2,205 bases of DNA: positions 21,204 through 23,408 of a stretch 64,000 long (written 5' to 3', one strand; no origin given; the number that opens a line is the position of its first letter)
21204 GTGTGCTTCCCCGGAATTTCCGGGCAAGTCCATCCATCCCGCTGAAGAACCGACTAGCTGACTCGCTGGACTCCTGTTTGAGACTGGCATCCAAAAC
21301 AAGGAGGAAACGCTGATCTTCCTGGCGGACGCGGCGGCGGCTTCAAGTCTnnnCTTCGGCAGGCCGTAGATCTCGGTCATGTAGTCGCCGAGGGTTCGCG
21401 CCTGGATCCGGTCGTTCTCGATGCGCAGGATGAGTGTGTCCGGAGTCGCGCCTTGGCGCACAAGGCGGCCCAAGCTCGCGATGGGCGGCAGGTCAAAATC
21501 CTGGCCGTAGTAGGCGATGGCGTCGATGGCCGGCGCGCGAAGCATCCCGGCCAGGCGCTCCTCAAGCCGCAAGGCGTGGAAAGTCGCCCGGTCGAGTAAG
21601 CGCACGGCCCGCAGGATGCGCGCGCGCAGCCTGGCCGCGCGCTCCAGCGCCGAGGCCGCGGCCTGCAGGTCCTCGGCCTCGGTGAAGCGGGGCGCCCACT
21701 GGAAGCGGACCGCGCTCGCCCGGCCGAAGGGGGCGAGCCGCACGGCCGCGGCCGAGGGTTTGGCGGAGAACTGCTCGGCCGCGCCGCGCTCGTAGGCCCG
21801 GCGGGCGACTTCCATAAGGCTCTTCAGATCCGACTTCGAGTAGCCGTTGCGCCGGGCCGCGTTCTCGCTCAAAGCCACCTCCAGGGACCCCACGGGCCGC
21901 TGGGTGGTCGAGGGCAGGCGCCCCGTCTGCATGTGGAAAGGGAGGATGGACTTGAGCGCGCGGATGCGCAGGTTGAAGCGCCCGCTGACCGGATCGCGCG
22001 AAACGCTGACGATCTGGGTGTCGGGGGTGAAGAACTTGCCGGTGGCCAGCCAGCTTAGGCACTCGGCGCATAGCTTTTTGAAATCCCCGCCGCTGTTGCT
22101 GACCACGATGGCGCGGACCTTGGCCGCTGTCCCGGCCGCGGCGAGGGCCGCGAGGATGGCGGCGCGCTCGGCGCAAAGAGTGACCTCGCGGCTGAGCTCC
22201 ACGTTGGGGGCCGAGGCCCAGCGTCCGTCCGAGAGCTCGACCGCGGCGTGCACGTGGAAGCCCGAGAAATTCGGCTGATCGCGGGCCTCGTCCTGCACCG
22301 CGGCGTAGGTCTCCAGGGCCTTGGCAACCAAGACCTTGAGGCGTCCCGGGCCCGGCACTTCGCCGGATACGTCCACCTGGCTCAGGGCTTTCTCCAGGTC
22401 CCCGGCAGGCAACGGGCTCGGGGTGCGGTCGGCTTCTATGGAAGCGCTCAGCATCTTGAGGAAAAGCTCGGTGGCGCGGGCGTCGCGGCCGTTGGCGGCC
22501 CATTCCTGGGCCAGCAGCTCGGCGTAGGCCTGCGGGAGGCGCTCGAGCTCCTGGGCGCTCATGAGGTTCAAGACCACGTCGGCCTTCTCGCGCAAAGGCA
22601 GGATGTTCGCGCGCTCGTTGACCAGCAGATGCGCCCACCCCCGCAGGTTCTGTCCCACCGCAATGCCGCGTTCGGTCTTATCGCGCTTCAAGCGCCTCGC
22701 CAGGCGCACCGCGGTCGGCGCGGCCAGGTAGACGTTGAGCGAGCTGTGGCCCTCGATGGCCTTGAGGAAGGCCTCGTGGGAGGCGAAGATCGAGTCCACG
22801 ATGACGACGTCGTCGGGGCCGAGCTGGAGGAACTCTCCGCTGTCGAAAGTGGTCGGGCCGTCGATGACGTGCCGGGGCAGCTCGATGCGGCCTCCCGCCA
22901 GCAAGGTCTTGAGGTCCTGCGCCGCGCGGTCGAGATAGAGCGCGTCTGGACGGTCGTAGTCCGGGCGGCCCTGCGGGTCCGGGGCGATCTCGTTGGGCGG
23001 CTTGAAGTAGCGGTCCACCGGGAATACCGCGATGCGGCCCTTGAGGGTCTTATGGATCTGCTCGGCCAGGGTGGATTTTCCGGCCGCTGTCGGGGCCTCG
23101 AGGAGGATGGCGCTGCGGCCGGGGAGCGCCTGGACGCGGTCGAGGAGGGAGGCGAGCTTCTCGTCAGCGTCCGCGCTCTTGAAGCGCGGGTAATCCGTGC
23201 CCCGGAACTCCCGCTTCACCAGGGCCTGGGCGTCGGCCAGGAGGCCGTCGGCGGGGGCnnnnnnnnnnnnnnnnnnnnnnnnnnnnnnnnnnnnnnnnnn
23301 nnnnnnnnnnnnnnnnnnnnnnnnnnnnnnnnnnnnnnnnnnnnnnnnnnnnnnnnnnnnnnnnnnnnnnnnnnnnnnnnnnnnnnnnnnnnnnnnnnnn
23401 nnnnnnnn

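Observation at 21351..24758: Membrane tri-fusion: PQ-loop 7-TM domain + uridine-kinase-like P-loop + cytidine-deaminase-like zinc domain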

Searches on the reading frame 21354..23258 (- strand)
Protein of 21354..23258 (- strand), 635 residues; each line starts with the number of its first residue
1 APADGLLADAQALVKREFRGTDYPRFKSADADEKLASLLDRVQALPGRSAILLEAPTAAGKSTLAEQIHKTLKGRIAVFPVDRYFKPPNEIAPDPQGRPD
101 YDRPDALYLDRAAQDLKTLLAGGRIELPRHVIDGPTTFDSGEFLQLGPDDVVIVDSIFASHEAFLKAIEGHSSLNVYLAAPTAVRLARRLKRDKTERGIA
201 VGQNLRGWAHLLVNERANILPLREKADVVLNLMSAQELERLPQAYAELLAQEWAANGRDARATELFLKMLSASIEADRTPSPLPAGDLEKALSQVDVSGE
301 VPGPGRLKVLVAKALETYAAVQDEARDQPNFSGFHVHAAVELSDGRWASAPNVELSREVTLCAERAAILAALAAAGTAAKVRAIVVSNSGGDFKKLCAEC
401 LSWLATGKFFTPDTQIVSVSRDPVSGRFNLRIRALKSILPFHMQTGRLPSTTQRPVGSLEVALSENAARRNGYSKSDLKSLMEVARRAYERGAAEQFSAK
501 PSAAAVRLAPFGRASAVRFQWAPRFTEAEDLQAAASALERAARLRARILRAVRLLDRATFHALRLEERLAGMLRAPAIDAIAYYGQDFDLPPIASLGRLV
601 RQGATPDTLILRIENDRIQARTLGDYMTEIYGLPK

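Call 12: search_solved_structures(query=window:21354-23258:-, max_evalue=0.01, show_alignments=3)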
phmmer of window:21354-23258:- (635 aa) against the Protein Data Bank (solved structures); distinct sequences matched with E-value up to 0.01: 18.
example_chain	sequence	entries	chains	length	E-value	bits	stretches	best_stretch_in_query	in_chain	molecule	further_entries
3w8r_A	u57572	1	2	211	1.3e-14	56.9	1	51-203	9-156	Uridine kinase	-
3asy_A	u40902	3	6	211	1.4e-14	56.8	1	51-203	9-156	Uridine kinase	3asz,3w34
9qkn_A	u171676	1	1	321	4e-08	35.5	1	55-241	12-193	Uridine kinase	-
9sgf_A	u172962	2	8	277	2.3e-06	29.7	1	53-230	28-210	Uridine-cytidine kinase 1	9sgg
2jeo_A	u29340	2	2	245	2.5e-06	29.6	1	54-230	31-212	URIDINE-CYTIDINE KINASE 1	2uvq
9y3v_K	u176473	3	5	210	8.1e-05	24.6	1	57-231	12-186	Uridine kinase P10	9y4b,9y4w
9qko_B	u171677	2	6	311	0.00016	23.6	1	56-232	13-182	cyanobacteria specific phoshoribulokinase from Hyella disjuncta PCC 6712 | cyanobacteria specific phosphoribulokinase from Chroococcidiopsis PCC 6712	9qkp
6pwz_A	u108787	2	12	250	0.00019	23.3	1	75-230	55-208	Uridine-cytidine kinase 2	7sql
1udw_A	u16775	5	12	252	0.00019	23.3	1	75-230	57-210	Uridine-cytidine kinase 2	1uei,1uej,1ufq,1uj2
6n53_A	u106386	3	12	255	0.00019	23.3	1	75-230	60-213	Uridine-cytidine kinase 2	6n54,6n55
1xrj_A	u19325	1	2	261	0.00021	23.2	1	75-230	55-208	Uridine-cytidine kinase 2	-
3r2n_A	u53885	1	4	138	0.0014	20.5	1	318-404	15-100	Cytidine deaminase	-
3mpz_A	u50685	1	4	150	0.002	20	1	302-402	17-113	Cytidine deaminase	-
2p0e_A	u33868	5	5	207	0.0029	19.4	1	53-116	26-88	Nicotinamide riboside kinase 1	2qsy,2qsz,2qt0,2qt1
2qg6_A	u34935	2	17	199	0.0033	19.2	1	54-116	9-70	Nicotinamide riboside kinase 1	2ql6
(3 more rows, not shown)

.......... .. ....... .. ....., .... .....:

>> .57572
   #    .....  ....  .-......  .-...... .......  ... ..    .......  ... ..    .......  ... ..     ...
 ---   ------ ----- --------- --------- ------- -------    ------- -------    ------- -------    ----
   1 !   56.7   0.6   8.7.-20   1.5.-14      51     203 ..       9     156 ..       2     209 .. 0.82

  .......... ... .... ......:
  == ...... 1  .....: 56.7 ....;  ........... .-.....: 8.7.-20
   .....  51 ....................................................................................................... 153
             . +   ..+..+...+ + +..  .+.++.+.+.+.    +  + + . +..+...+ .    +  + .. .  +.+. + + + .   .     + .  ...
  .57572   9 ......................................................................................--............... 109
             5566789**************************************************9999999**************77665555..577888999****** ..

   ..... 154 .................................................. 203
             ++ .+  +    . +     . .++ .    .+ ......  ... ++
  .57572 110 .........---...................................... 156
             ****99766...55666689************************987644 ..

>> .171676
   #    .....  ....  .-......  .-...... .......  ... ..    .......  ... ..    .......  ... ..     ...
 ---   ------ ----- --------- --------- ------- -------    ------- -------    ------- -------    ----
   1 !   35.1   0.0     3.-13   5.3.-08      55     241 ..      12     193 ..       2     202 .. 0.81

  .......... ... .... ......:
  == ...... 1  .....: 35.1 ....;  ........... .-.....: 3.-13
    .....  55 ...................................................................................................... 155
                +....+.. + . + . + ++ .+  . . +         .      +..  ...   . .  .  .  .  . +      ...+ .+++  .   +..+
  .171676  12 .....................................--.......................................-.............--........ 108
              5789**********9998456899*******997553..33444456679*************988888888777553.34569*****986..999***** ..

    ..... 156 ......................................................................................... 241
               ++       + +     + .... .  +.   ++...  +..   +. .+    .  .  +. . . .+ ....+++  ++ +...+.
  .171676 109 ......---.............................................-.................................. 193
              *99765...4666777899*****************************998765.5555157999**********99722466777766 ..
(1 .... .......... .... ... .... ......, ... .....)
